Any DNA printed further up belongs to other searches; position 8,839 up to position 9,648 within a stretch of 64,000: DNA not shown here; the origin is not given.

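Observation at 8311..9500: Conserved block of about 1.2 kb shared by the left module and the right element: terS-like HTH gene plus about 500 bp of repeat-rich noncoding DNA (candidate ori/pac)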

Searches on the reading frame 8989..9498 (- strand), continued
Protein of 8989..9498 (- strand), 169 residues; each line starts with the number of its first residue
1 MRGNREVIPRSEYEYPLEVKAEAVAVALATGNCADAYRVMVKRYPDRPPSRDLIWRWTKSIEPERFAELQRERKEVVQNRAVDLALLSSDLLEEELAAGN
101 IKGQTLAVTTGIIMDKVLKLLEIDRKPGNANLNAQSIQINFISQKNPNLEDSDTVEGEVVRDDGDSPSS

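Call 52: fold_search(model_id=the predicted structure, library=pdb)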
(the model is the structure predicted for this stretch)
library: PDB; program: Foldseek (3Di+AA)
matches with E <= 10: 118; with E <= 0.001: 0
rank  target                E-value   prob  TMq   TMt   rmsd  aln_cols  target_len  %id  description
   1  4xvn_A                7.4e-01  0.38  0.26  0.33   9.4       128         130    8  Crystal structure of the small terminase from thermophilic phage G20C (released 2016-02-10)
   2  6v1i_A                1.0e+00  0.30  0.26  0.31   9.5       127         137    9  Cryo-EM reconstruction of the thermophilic bacteriophage P74-26 small terminase- symmetric (released 2020-02-12)
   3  6ejq_H                1.2e+00  0.30  0.26  0.32   9.3       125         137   10  Crystal structure of a C-terminally truncated small terminase protein from the thermophilic bacteriophage G20c (released 2018-10-10)
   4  6ejq_C                1.3e+00  0.30  0.27  0.32   8.9       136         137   10  Crystal structure of a C-terminally truncated small terminase protein from the thermophilic bacteriophage G20c (released 2018-10-10)
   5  8br8_SP               1.3e+00  0.23  0.33  0.36  11.4       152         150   11  Giardia ribosome in POST-T state (A1) (released 2023-03-15)
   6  6ejq_A                1.5e+00  0.30  0.27  0.32   8.9       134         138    9  Crystal structure of a C-terminally truncated small terminase protein from the thermophilic bacteriophage G20c (released 2018-10-10)
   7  6zu5_SN0              1.5e+00  0.21  0.31  0.37  13.4       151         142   12  Structure of the Paranosema locustae ribosome in complex with Lso2 (released 2020-11-04)
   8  8clk_A                1.5e+00  0.15  0.26  0.08  17.6       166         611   14  TFIIIC TauA complex (released 2023-06-21)
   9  3kxu                  1.5e+00  0.12  0.22  0.23  18.0       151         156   13  Crystal structure of human ferritin FTL498InsTC pathogenic mutant (released 2010-02-09)
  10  8oj3_P                1.7e+00  0.23  0.32  0.36  13.1       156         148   11  Crystal structure of the Candida albicans 80S ribosome in complex with geneticin G418 (rotated state) (released 2024-10-09)
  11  7s03_A                2.0e+00  0.57  0.25  0.37   3.8        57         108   14  DNA-binding domain of human SETMAR in complex with Hsmar1 terminal inverted repeat (TIR) DNA (released 2022-08-03)
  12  8ts7_B                2.0e+00  0.14  0.28  0.19  19.1       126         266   14  Human PI3K p85alpha/p110alpha (released 2023-11-22)
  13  6az1_T                2.1e+00  0.20  0.33  0.36   8.9       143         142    7  Cryo-EM structure of the small subunit of Leishmania ribosome bound to paromomycin (released 2017-12-06)
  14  4u7b_A                2.2e+00  0.15  0.26  0.14  15.1       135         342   12  Crystal structure of a pre-cleavage Mos1 transpososome (released 2015-02-11)
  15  7zhg_Q                2.2e+00  0.14  0.32  0.34   9.4       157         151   16  High-resolution cryo-EM structure of Pyrococcus abyssi 30S ribosomal subunit bound to mRNA and initiator tRNA anticodo (released 2022-06-29)
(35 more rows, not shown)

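Call 53: fold_search(model_id=the predicted structure, library=viral)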
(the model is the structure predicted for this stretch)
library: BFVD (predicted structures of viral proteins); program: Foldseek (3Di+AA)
matches with E <= 10: 222; with E <= 0.001: 0
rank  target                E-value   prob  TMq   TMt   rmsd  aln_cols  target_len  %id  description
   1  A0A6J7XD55            5.4e-02  0.82  0.33  0.32  18.9       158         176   18  Uncharacterized protein [uncultured Caudovirales phage]
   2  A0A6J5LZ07            6.4e-02  0.98  0.39  0.40   5.7       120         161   21  Terminase small subunit [uncultured Caudovirales phage]
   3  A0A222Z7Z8            1.0e-01  0.60  0.28  0.31  26.3       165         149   14  HTH DNA binding domain protein [Arthrobacter phage Piccoletto]
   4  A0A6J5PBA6            1.0e-01  0.44  0.28  0.28  18.5       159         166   18  Terminase small subunit [uncultured Caudovirales phage]
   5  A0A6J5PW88            1.5e-01  0.63  0.33  0.32  22.9       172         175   14  Terminase small subunit [uncultured Caudovirales phage]
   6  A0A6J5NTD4            1.7e-01  0.44  0.24  0.23  16.7       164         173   12  Uncharacterized protein [uncultured Caudovirales phage]
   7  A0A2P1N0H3            1.9e-01  0.41  0.25  0.30  15.3       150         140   13  (no name in the UniProt tables at hand)
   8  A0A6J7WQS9            2.4e-01  0.51  0.29  0.28  13.5       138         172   14  Terminase small subunit [uncultured Caudovirales phage]
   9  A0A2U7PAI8            2.6e-01  0.33  0.25  0.22  20.8       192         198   12  Putative DNA-binding protein [Hot spring virus BHS1]
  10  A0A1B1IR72            3.4e-01  0.33  0.28  0.27  19.4       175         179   11  (no name in the UniProt tables at hand)
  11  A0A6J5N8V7            3.4e-01  0.21  0.21  0.21  13.6       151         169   12  Uncharacterized protein [uncultured Caudovirales phage]
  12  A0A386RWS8            4.1e-01  0.30  0.25  0.13  24.3       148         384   14  (no name in the UniProt tables at hand)
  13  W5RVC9                4.1e-01  0.14  0.17  0.22  21.9       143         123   14  Uncharacterized protein [Staphylococcus phage vB_SepS_SEP9]
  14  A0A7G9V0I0            4.3e-01  0.72  0.26  0.49   7.3        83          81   17  (no name in the UniProt tables at hand)
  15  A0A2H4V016            4.3e-01  0.60  0.30  0.32  10.5       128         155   13  ORF124 protein [Operophtera brumata nucleopolyhedrovirus]
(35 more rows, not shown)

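Call 64: search_protein_families(library=phrogs, alignment_id=A2, max_evalue=1)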
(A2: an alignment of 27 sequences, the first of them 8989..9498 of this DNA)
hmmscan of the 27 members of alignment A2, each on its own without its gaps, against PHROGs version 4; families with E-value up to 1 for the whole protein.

A. member 1, window:8989-9498:- (169 aa): 1 family
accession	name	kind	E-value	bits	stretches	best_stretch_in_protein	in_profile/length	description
phrog_23209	-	unknown function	0.056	14.7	1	92-130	7-44/86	-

B. families by the number of members that match (of 27 scanned): 19 families
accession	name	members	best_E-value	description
phrog_23209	-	10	0.019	-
phrog_17819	-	4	0.057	-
phrog_14623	-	3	0.12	-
phrog_5089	-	2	0.094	-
phrog_16764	-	2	0.2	-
phrog_11113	-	2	0.25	-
phrog_29657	-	1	0.012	-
phrog_157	-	1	0.022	transposase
phrog_6868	-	1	0.031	-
phrog_25643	-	1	0.054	-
phrog_29500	-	1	0.11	-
phrog_15759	-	1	0.19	-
phrog_37802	-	1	0.2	-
phrog_9024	-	1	0.21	-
phrog_36438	-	1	0.24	-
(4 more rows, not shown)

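Call 65: search_protein_families(library=pfam, alignment_id=A2, max_evalue=1)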
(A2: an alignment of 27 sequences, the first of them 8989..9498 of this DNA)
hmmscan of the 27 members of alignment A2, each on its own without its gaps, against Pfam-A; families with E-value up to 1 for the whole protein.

A. member 1, window:8989-9498:- (169 aa): 0 families

B. families by the number of members that match (of 27 scanned): 17 families
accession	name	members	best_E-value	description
PF16087.11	DUF4817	10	8.7e-05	Helix-turn-helix domain (DUF4817)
PF06782.17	UPF0236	4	0.0094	Uncharacterised protein family (UPF0236)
PF13228.11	DUF4037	2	0.027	Domain of unknown function (DUF4037)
PF24026.1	DUF7337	2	0.037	Family of unknown function (DUF7337)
PF22823.1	MrpR_C_cat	1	0.0036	MrpR, C-terminal catalytic domain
PF10814.13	CwsA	1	0.0043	Cell wall synthesis protein CwsA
PF06068.19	TIP49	1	0.015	TIP49 P-loop domain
PF12158.14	DUF3592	1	0.073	Domain of unknown function (DUF3592)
PF19956.5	EAD2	1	0.073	Effector-associated domain 2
PF24704.1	DUF7667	1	0.097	Family of unknown function (DUF7667)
PF20582.4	UPF0758_N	1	0.1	UPF0758 N-terminal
PF08489.16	TiaS_FLD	1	0.12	TiaS FLD domain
PF10593.14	Z1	1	0.19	Z1 domain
PF24405.1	Pua-like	1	0.26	Pua-like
PF13305.11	TetR_C_33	1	0.29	Tetracyclin repressor-like, C-terminal domain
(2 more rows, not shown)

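Call 69: find_homologous_proteins(query=A4, max_evalue=0.001)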
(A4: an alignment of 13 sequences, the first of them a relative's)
Query A4 (13 sequences) (139 aa, profile of the alignment): 93 proteins with E <= 0.001 among 8000 candidates.
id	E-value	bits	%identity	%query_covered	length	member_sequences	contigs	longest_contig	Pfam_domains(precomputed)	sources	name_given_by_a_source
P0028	2.1e-76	273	57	53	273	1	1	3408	PF16087.12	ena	-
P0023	1.9e-66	241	45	97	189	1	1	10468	-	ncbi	-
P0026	2.8e-66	240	50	99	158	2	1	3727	-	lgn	-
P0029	3.9e-66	240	52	97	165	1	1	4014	-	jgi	jgi:hypothetical protein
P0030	2.2e-64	234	52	99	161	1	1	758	-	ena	-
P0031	5.9e-64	233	54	99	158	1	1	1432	-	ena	-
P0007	1.5e-63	231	36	97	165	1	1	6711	-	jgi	-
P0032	4.3e-63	230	52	96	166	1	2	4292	PF16087.12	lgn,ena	-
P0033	1.1e-62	228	52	99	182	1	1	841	-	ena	-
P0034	2.7e-62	227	52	99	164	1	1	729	-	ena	-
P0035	4.1e-62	227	47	97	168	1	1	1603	-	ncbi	-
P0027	2.5e-61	224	51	97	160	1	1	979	-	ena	-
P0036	1.6e-60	221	55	93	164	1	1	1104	-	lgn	-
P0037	2.3e-60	221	55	96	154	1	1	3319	-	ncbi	-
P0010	4.3e-60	220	36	97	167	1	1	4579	-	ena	-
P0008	1.6e-59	218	37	100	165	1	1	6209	-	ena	-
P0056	3.4e-57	211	38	82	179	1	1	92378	-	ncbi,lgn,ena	-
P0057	5.2e-57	210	74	93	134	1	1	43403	-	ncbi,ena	-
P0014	8.7e-57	209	37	83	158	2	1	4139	-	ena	-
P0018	2.5e-51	192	39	77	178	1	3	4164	-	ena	-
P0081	1.2e-50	189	81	91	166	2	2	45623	-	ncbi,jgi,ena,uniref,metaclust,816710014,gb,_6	ncbi:hypothetical protein LCGC14_1182750 [marine sediment metagenome]|uniref:Uncharacterized protein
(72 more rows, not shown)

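Call 70: find_encoding_contigs(protein=P0056, flank=3000, max_places=2)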
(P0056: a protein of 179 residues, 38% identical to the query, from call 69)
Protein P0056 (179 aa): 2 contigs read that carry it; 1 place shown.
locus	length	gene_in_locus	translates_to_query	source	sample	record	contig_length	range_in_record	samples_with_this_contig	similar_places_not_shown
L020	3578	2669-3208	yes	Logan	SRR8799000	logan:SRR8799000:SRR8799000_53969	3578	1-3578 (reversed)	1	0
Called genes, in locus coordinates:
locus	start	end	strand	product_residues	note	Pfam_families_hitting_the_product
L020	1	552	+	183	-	?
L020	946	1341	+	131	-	-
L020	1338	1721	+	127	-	-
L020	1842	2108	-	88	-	-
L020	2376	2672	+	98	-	-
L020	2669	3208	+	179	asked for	-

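Call 71: find_encoding_contigs(protein=P0057, flank=10000, max_places=2)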
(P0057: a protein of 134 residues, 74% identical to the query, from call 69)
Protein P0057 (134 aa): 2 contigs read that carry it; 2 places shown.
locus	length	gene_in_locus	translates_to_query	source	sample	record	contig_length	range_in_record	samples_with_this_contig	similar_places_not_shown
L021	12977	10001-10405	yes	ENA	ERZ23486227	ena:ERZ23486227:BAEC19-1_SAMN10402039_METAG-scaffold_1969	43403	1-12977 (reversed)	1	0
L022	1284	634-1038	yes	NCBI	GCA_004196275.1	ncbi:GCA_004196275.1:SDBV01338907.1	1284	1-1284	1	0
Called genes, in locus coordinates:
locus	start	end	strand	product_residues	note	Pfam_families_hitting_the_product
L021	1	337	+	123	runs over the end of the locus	-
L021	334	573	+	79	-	-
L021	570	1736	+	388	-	PF01555:N6_N4_Mtase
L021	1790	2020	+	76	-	-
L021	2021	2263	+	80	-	-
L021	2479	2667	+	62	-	-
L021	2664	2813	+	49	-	-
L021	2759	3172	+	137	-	PF05866:RusA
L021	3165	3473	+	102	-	-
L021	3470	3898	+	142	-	-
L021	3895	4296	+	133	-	-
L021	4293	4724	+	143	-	-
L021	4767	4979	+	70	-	-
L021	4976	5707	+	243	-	PF01510:Amidase_2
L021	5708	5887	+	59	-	-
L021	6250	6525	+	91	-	-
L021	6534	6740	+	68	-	-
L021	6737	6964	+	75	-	-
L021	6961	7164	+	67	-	-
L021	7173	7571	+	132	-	-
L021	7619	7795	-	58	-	-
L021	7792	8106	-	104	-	-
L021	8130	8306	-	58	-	-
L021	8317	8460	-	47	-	-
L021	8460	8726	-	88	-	PF27050:Phage_P22_Y8K6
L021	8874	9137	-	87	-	-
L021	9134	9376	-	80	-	-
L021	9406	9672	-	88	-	-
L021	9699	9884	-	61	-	-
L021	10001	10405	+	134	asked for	-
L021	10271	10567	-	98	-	-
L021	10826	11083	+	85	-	-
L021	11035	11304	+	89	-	-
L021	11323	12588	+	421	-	PF04466:Terminase_3 (weak), PF03237:Terminase_6N (faint)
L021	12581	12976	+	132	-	?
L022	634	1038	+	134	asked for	-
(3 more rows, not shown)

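Call 72: find_encoding_contigs(protein=P0081, flank=10000, max_places=2)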
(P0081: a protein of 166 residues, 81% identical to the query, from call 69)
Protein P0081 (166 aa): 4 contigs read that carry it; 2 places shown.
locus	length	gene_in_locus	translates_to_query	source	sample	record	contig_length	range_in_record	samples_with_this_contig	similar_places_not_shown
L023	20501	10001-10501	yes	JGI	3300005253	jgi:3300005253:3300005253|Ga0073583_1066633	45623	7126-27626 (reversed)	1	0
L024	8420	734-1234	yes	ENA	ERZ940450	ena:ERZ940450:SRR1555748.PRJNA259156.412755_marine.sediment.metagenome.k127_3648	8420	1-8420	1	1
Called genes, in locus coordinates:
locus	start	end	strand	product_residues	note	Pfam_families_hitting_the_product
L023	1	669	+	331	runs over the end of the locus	-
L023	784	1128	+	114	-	-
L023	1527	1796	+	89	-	-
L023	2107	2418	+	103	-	-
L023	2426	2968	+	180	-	PF13392:HNH_3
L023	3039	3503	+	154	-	PF07799:DUF1643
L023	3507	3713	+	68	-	-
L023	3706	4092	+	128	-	PF05866:RusA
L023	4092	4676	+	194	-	-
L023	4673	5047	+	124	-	-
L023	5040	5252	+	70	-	-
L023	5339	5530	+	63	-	-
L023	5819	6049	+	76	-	-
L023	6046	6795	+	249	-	PF01510:Amidase_2 (weak)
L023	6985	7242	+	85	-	-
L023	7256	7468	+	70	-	-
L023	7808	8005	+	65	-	-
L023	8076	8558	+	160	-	-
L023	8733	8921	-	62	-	-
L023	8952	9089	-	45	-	-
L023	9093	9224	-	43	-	-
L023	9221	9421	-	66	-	-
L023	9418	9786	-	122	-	-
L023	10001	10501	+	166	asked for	-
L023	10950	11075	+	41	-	-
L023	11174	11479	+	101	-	-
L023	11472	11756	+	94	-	-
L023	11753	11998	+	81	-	-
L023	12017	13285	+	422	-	PF04466:Terminase_3 (weak)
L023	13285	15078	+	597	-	-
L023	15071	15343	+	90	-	-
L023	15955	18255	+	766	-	-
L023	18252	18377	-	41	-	-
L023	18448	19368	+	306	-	PF05869:Dam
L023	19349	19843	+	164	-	-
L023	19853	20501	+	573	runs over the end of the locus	-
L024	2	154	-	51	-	?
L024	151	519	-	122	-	-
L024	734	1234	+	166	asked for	-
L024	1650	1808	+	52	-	-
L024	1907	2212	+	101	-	-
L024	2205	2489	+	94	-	-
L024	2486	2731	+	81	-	-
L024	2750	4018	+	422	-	PF04466:Terminase_3 (weak)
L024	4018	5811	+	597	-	-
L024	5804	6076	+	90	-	-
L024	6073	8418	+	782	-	?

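Call 74: search_solved_structures(query=L001:8003-9385:+, max_evalue=1)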
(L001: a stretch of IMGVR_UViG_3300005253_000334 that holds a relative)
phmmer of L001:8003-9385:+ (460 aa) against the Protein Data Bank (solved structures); distinct sequences matched with E-value up to 1: 4.
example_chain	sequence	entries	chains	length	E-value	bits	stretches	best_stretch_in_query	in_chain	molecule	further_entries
5oea_A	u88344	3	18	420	1.8e-10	43.3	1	189-434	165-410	Large subunit terminase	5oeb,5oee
5oe8_A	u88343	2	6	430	1.9e-10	43.2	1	189-434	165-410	Large subunit terminase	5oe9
6jli_A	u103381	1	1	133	0.017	17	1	175-213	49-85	Secretory phospholipase A2 receptor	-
4ol9_A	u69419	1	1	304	0.47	12.2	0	329-386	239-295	Putative 2-dehydropantoate 2-reductase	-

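Call 75: search_dna_similar(query=L001:8003-9385:+, collection=phages, mode=protein, max_evalue=0.00001, max_rows=15)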
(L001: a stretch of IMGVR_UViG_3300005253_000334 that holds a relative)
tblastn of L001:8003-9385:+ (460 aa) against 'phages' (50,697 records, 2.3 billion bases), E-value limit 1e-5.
Records with a match: 499; places in all: 500; records where one place covers at least 80% of the query: 2.
Best place of each record, by identity: <60% 499.
By first word of the organism name: Escherichia 235; Salmonella 44; Bacillus 23; Lactobacillus 21; Listeria 15; Pseudomonas 15; Vibrio 14; Klebsiella 11; Bacteriophage 9; Kagunavirus 8; and 40 more.
By host as written in the record: Escherichia coli 133; - 49; Escherichia coli K-12 MG1655 12; Salmonella enterica 10; Escherichia coli K-12 10; Escherichia coli O18:K1:H7 9; Lactobacillus paracasei 9; Escherichia sp. 8; and 147 more.
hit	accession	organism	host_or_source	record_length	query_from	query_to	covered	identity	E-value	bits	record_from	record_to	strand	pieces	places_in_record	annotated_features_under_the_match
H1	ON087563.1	Serratia phage vB_SmaM-Otaku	Serratia marcescens LVF3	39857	21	395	82%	25.2%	1e-10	70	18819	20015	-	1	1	terminase large subunit | hypothetical protein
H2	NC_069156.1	Serratia phage vB_SmaM-Otaku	Serratia marcescens LVF3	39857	21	395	82%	25.2%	1e-10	70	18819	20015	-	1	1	terminase large subunit | hypothetical protein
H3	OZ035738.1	Kagunavirus LM08P2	-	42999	84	446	79%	25.4%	7e-11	71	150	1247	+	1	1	record has no annotation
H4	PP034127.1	Salmonella phage L223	Salmonella enterica subsp. enterica ...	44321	84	446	79%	25.2%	3e-12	75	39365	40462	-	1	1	terminase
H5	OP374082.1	Haloarchaeal virus HJTV-4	Natrinema thermotolerans A29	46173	90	433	75%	26.6%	2e-14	82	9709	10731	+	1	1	terminase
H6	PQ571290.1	Escherichia phage EF2-1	Escherichia fergusonii Y9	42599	84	446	79%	24.7%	1e-10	70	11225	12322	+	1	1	putative terminase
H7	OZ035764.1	Kagunavirus 536P11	-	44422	84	446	79%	24.7%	1e-10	70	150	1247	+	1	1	record has no annotation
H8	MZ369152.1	Vibrio phage BUCT006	Vibrio alginolyticus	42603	84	381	65%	27.9%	1e-18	95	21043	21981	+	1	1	terminase-like family protein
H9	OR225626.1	Clostridium phage LPCPA58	-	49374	80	439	78%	23.1%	3e-13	78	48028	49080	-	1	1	hypothetical protein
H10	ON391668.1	Escherichia phage SZH-1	Escherichia coli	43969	144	446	66%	26.7%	7e-11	71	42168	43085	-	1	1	large terminase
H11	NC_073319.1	Escherichia phage SZH-1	Escherichia coli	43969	144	446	66%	26.7%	7e-11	71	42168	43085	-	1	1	large terminase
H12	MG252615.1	Escherichia phage vB_EcoS_HSE2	Escherichia coli 40371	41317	144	446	66%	26.4%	1e-10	70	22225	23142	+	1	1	terminase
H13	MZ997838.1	Escherichia phage ULINTec2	Escherichia coli APEC 45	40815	144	446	66%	26.4%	2e-10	69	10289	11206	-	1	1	terminase large subunit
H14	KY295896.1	Escherichia phage L AB-2017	Escherichia coli O18ac:K1:H7 ColV+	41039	144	446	66%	26.4%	3e-10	69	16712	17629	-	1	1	terminase-like family protein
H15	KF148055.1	Salmonella phage Jersey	-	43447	144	446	66%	26.4%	4e-10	68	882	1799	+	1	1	terminase large subunit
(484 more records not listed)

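Call 100: search_protein_representatives(alignment_id=A5)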
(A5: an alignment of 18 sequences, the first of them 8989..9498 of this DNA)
Query: 18 sequences, 154 profile positions. Proteins with E-value up to 0.001 (for the whole library): 99; up to 1e-10: 31; up to 1e-30: 9. The best 99 are listed.
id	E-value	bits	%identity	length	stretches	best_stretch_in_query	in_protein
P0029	1.4e-63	229.9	-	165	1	4-154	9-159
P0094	1.3e-52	194.3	-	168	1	3-153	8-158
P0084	1.6e-50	187.4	-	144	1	1-142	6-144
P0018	6.4e-49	182.2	-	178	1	2-150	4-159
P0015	3.6e-45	170.1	-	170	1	2-142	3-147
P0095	3.2e-41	157.3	-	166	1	3-108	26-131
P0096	7.2e-37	143.1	-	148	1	11-154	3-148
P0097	4.5e-33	130.8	-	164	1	11-143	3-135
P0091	9.7e-31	123.2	-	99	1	6-101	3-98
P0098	3.1e-26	108.6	-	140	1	11-134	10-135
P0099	2.3e-25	105.7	-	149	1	12-126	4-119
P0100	4.7e-24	101.5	-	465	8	7-41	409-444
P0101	6.7e-24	101.0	-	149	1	13-153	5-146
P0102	3.6e-21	92.1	-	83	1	3-67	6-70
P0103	4.1e-21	92.0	-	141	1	9-138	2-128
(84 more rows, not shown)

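Call 102: search_protein_families(library=phrogs, alignment_id=A6, max_evalue=0.001)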
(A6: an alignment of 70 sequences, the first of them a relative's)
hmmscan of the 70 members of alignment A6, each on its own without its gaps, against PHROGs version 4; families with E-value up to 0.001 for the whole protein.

A. member 1, P0096 (148 aa): 0 families

B. families by the number of members that match (of 70 scanned): 5 families
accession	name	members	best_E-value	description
phrog_1482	-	1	2.2e-05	terminase small subunit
phrog_4044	-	1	0.00023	terminase small subunit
phrog_26069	-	1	0.00051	-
phrog_409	-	1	0.00052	transcriptional regulator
phrog_4384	-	1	0.0006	-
